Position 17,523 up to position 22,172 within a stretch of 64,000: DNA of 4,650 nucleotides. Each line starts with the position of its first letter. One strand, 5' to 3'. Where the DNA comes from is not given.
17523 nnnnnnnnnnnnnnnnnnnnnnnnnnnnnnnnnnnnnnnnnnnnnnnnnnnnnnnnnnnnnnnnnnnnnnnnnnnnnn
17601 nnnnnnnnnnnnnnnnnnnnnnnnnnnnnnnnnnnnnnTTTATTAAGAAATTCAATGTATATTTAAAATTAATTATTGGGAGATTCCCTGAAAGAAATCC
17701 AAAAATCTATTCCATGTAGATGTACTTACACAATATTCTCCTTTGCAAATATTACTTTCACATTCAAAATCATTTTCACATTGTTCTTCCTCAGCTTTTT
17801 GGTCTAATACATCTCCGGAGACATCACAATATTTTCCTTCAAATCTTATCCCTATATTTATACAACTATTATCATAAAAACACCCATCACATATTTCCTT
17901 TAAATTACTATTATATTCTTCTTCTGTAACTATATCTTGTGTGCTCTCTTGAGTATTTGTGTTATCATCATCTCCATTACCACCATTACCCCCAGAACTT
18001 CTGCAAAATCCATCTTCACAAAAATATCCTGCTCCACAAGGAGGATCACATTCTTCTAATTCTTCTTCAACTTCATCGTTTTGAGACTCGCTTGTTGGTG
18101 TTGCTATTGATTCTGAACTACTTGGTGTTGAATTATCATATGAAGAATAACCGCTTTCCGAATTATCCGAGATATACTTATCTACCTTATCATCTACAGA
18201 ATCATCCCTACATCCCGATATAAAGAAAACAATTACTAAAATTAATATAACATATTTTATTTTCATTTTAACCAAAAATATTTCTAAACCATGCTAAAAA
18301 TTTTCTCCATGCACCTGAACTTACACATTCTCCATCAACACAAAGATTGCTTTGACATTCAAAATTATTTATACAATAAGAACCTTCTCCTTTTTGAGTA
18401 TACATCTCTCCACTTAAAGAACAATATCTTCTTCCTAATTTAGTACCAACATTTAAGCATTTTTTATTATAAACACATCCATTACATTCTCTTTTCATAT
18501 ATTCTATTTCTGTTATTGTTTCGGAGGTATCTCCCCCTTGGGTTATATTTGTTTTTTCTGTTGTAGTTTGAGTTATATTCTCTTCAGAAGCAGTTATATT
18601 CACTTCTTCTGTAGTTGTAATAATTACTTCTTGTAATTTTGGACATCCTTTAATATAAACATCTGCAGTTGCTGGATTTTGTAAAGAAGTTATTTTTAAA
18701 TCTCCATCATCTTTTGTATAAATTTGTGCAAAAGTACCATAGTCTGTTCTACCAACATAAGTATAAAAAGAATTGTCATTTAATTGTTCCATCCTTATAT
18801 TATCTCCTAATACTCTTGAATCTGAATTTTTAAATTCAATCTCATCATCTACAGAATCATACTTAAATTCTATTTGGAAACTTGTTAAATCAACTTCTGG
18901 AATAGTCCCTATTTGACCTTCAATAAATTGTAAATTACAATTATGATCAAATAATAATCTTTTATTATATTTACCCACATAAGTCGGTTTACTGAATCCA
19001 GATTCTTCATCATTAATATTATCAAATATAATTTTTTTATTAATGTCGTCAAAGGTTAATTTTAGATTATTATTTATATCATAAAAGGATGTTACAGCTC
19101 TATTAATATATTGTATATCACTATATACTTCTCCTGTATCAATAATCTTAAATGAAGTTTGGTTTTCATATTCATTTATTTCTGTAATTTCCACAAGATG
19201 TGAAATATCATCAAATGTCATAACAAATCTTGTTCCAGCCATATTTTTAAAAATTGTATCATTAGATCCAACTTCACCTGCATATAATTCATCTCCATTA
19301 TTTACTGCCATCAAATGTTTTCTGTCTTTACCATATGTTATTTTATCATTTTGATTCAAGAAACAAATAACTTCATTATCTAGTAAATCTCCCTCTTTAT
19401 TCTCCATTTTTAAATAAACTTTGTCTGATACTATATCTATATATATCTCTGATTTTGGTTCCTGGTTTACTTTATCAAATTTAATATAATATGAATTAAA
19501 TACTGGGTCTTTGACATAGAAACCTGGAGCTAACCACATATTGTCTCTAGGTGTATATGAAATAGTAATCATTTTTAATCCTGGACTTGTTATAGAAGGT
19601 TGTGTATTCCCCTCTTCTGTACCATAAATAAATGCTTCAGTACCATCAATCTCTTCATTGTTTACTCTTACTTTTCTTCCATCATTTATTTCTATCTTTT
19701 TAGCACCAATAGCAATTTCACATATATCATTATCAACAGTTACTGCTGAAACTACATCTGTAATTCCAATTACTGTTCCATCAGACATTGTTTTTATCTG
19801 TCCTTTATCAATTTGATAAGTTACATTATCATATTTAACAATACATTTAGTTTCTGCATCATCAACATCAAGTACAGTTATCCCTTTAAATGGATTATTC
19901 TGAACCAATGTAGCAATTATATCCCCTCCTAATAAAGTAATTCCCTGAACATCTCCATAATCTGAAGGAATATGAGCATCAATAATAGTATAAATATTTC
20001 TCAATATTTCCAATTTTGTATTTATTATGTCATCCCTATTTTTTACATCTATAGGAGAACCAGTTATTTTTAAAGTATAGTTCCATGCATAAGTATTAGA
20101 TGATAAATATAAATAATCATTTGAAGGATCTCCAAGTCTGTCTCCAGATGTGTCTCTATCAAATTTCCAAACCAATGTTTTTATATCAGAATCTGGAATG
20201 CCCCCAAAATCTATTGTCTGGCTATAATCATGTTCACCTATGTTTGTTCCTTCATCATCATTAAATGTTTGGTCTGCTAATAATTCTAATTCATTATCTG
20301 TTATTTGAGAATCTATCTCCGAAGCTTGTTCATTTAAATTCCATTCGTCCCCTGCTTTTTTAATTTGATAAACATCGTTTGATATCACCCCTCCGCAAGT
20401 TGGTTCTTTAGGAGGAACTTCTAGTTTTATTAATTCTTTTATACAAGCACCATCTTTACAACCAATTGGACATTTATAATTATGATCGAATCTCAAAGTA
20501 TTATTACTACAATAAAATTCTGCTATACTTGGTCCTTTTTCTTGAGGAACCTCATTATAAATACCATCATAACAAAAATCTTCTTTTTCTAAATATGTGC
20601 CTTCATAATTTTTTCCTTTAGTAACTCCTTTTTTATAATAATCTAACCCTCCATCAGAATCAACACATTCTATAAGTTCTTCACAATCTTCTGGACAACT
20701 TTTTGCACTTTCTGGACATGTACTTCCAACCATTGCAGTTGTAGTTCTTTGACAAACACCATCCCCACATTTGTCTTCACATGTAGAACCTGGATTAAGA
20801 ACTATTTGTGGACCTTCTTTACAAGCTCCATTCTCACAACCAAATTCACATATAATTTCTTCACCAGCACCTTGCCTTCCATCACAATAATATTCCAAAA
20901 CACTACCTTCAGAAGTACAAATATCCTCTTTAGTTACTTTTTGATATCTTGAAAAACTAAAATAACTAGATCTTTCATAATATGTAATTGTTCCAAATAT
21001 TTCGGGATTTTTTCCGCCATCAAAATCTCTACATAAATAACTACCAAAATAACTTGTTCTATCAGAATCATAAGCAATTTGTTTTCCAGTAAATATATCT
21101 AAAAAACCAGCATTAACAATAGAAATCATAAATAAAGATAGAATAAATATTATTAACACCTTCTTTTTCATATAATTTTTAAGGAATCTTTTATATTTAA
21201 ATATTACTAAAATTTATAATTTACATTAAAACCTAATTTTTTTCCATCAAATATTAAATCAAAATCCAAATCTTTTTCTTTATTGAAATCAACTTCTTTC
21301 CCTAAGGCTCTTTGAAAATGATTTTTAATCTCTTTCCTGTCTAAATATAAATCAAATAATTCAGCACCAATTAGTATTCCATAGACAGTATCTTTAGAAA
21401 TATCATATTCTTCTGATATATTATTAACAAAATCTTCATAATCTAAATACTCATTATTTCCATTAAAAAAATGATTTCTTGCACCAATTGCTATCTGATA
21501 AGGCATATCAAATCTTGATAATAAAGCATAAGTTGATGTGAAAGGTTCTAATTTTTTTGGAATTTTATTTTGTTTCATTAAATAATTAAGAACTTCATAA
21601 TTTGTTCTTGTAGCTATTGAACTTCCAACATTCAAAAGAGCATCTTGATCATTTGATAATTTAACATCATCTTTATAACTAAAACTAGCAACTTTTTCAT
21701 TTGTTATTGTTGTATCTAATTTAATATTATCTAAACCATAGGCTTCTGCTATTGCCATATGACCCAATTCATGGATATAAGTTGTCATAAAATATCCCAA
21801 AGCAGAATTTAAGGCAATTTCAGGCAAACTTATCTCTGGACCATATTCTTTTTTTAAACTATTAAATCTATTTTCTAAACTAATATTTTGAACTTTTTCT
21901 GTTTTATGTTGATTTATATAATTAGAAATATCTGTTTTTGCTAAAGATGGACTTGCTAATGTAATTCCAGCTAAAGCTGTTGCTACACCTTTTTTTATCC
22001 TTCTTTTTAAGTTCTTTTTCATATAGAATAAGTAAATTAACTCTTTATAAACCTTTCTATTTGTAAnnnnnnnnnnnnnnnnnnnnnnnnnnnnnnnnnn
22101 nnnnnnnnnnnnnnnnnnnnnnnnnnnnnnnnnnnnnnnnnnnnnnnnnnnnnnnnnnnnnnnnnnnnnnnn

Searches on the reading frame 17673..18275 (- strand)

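Call 4: search_protein_families(library=pfam, proteins=[window:17673-18275:-], max_evalue=1)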
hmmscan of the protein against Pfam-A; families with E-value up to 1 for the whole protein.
window:17673-18275:- (200 aa): 1 family
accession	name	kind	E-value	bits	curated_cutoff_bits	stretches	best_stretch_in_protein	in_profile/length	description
PF12606.13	RELT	-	0.77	9.4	25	0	8-21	1-14/42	Tumour necrosis factor receptor superfamily member 19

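Call 5: search_protein_families(library=ncbifam, proteins=[window:17673-18275:-], max_evalue=1)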
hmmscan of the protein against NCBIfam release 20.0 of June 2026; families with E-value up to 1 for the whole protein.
window:17673-18275:- (200 aa): 2 families
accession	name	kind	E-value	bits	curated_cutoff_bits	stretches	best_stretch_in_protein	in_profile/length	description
NF033894.1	Eex_IncN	subfamily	0.085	12.8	33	1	9-40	3-34/65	EexN family lipoprotein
NF045871.1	MBA_Nterm_para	domain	0.14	11.9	55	1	2-47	8-55/132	MBA family surface membrane protein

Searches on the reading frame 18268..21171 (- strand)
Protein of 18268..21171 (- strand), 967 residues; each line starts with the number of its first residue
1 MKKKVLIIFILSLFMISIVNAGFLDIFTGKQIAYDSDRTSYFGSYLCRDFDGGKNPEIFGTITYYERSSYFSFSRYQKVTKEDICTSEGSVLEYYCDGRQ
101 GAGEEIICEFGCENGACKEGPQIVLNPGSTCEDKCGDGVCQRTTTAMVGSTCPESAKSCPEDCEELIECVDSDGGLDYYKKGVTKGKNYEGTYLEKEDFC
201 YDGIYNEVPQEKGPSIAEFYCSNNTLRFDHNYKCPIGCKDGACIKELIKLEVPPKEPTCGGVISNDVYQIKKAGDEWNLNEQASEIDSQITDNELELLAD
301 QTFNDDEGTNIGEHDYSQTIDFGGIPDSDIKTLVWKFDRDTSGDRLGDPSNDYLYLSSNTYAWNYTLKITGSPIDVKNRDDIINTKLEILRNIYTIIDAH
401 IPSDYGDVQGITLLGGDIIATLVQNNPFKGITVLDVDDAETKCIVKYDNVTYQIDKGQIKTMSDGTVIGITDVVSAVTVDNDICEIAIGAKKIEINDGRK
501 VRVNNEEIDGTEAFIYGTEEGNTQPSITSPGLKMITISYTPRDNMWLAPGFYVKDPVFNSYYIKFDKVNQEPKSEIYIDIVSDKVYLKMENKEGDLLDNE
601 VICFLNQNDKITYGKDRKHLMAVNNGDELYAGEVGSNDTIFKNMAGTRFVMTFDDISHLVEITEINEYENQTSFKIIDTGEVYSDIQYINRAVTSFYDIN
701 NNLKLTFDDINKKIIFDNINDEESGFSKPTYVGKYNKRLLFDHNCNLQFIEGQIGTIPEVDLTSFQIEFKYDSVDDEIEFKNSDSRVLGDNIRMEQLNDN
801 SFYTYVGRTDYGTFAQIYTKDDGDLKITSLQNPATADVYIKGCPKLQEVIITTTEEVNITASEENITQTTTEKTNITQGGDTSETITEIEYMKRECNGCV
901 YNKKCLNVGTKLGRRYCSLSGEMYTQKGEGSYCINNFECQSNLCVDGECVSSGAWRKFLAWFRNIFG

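Call 4: search_protein_families(library=pfam, proteins=[window:18268-21171:-], max_evalue=1)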
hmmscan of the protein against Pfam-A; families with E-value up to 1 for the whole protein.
window:18268-21171:- (967 aa): 1 family
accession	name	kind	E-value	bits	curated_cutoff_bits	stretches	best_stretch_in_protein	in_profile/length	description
PF09931.15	Phage_phiJL001_Gp84_N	-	0.03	14.9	26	1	461-511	22-72/160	Baseplate hub protein, N-terminal attachment domain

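Call 5: search_protein_families(library=ncbifam, proteins=[window:18268-21171:-], max_evalue=1)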
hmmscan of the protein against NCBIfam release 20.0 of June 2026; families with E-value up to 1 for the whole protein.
window:18268-21171:- (967 aa): 0 families

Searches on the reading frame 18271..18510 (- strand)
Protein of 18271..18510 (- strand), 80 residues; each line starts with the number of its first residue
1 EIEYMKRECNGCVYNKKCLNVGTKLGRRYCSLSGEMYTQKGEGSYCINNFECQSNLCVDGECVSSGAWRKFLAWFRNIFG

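Call 73: search_protein_families(library=pfam, alignment_id=A7, max_evalue=1)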
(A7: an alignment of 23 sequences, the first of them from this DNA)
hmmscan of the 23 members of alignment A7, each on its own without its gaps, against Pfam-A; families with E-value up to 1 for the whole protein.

A. member 1, seq(80 aa): 2 families
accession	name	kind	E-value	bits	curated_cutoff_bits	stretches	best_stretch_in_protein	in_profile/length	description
PF25076.1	LIM_FHL2-3_N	-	0.023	15.3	35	1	31-51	8-28/28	FHL2/3 N-terminal LIM domain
PF11183.13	PmrD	-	0.12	12.8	21.2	1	34-70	43-79/82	Polymyxin resistance protein PmrD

B. families by the number of members that match (of 23 scanned): 17 families
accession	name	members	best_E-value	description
PF07359.16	LEAP-2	2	0.031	Liver-expressed antimicrobial peptide 2 precursor (LEAP-2)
PF17557.7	Conotoxin_I2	2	0.048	I2-superfamily conotoxins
PF01683.23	EB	2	0.43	EB module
PF02704.19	GASA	1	0.018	Gibberellin regulated protein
PF25076.1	LIM_FHL2-3_N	1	0.023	FHL2/3 N-terminal LIM domain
PF18720.7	EGF_Tenascin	1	0.041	Tenascin EGF domain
PF04706.18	Dickkopf_N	1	0.044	Dickkopf N-terminal cysteine-rich region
PF06337.17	DUSP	1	0.054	DUSP domain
PF25745.1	Phage_GP58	1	0.056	Bacteriophage GP58 protein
PF20546.3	DUF6760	1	0.062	Family of unknown function (DUF6760)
PF05218.19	DUF713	1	0.093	Protein of unknown function (DUF713)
PF23416.1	DUF7107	1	0.094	Domain of unknown function (DUF7107)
PF11183.13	PmrD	1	0.12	Polymyxin resistance protein PmrD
PF04219.17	DUF413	1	0.12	Protein of unknown function, DUF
PF15083.11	Colipase-like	1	0.13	Colipase-like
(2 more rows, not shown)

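Call 75: predict_structure(alignment_id=A7)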
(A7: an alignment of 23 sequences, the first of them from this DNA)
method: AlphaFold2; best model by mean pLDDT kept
length: 80 residues; sequences in the alignment: 23
mean_pLDDT: 87.7   pTM: 0.63
mean pLDDT of the five models: 87.7, 87.1, 87.0, 87.0, 85.5
residues with pLDDT >= 90: 45; 70-90: 31; 50-70: 4; < 50: 0
segments of 3 or more residues with pLDDT < 50: none
pLDDT, mean of each block of 10 residues (from residue 1): 74 90 92 92 93 92 86 83
secondary structure, 60 per line:
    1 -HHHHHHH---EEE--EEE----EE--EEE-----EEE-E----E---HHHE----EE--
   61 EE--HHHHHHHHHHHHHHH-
elements in order: H2-8 E12-14 E17-19 E28-30 E36-38 H65-79

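Call 77: fold_search(model_id=the predicted structure, library=pdb)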
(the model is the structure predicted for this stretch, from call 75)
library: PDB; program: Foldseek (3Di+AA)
matches with E <= 10: 30; with E <= 0.001: 0
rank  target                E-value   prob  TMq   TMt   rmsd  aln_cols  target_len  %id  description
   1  1hvw_MODEL_1_A        3.5e-01  0.87  0.26  0.74   0.8        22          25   36  HAIRPINLESS MUTANT OF OMEGA-ATRACOTOXIN-HV1A (released 2001-01-17)
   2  2l1q_MODEL_1_A        6.4e-01  0.75  0.28  0.53   1.7        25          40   36  Solution structure of human Liver Expressed Antimicrobial Peptide 2 (released 2010-09-22)
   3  5fzv_MODEL_1_A        9.6e-01  0.89  0.31  0.75   0.5        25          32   20  High resolution solution NMR structure of the spider venom peptide U3- scytotoxin-Sth1a (released 2016-06-08)
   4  9nvh_MODEL_1_A        1.1e+00  0.57  0.29  0.60   1.6        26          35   35  NMR structure of conotoxin k-SrXIA (released 2025-05-14)
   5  4aoq_E                2.6e+00  0.28  0.25  0.53   1.1        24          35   25  Cationic trypsin in complex with mutated Spinacia oleracea trypsin inhibitor III (SOTI-III) (F14A) (released 2013-01-09)
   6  1eth_B                4.2e+00  0.23  0.24  0.22   0.4        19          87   42  TRIACYLGLYCEROL LIPASE/COLIPASE COMPLEX (released 1996-12-07)
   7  6ena_MODEL_1_A        4.5e+00  0.38  0.33  0.78   0.8        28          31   21  Nemertide alpha-1 (released 2018-03-14)
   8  2jjb_B                4.8e+00  0.07  0.24  0.05   3.3        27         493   15  Family 37 trehalase from Escherichia coli in complex with casuarine-6- O-alpha-glucopyranose (released 2009-01-13)
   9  2jjb_A                4.8e+00  0.07  0.24  0.05   3.3        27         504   15  Family 37 trehalase from Escherichia coli in complex with casuarine-6- O-alpha-glucopyranose (released 2009-01-13)
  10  8sem_MODEL_1_A        5.2e+00  0.07  0.23  0.44   4.8        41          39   22  Structural and functional characterisation of Tst2, a novel TRPV1 inhibitory peptide from the Australian sea a (released 2023-09-27)
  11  2wyn_D                5.2e+00  0.06  0.24  0.05   3.4        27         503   15  Structure of family 37 trehalase from Escherichia coli in complex with a casuarine-6-O-a-D-glucoside analogue (released 2010-09-29)
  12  8r0t_C                5.5e+00  0.10  0.32  0.03   5.3        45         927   24  STRUCTURE OF THE MOUSE FCGBP DIMER PROTEIN IN ITS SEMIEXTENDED CONFORMATION (released 2025-01-08)
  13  2wyn_A                5.9e+00  0.06  0.24  0.05   3.3        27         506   15  Structure of family 37 trehalase from Escherichia coli in complex with a casuarine-6-O-a-D-glucoside analogue (released 2010-09-29)
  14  1v1i_A                5.9e+00  0.02  0.20  0.16  14.5        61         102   23  Adenovirus fibre shaft sequence N-terminally fused to the bacteriophage T4 fibritin foldon trimerisation motif with a  (released 2004-07-30)
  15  2m36_MODEL_1_A        6.3e+00  0.15  0.25  0.52   0.7        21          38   28  Solution structure of the insecticidal spider-venom peptide Aps III (released 2013-03-27)
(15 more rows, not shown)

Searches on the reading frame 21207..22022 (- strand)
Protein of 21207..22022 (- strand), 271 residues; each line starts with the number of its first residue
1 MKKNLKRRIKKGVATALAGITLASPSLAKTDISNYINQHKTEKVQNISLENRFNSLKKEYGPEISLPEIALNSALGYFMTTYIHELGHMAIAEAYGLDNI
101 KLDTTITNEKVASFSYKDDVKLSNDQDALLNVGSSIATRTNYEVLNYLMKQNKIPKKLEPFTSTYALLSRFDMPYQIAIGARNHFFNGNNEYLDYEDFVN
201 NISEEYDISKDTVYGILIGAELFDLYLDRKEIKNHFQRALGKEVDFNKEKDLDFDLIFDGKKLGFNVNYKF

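Call 4: search_protein_families(library=pfam, proteins=[window:21207-22022:-], max_evalue=1)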
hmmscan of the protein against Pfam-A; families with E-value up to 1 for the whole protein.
window:21207-22022:- (271 aa): 1 family
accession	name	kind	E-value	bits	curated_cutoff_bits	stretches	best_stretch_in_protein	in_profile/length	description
PF14247.12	DUF4344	-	0.13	12.4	29.6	1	65-93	82-108/220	Putative metallopeptidase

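Call 5: search_protein_families(library=ncbifam, proteins=[window:21207-22022:-], max_evalue=1)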
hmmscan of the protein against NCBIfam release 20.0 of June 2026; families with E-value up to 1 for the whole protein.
window:21207-22022:- (271 aa): 2 families
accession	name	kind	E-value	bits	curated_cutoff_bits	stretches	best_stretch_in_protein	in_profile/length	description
NF008269.0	PRK11041.1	equivalog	0.073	12.1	436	1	57-102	152-198/342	DNA-binding transcriptional regulator CytR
NF047660.1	HUIPC_Trx_selen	equivalog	0.18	11.9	105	1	34-87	29-84/91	HUIPC motif thioredoxin-like (seleno)protein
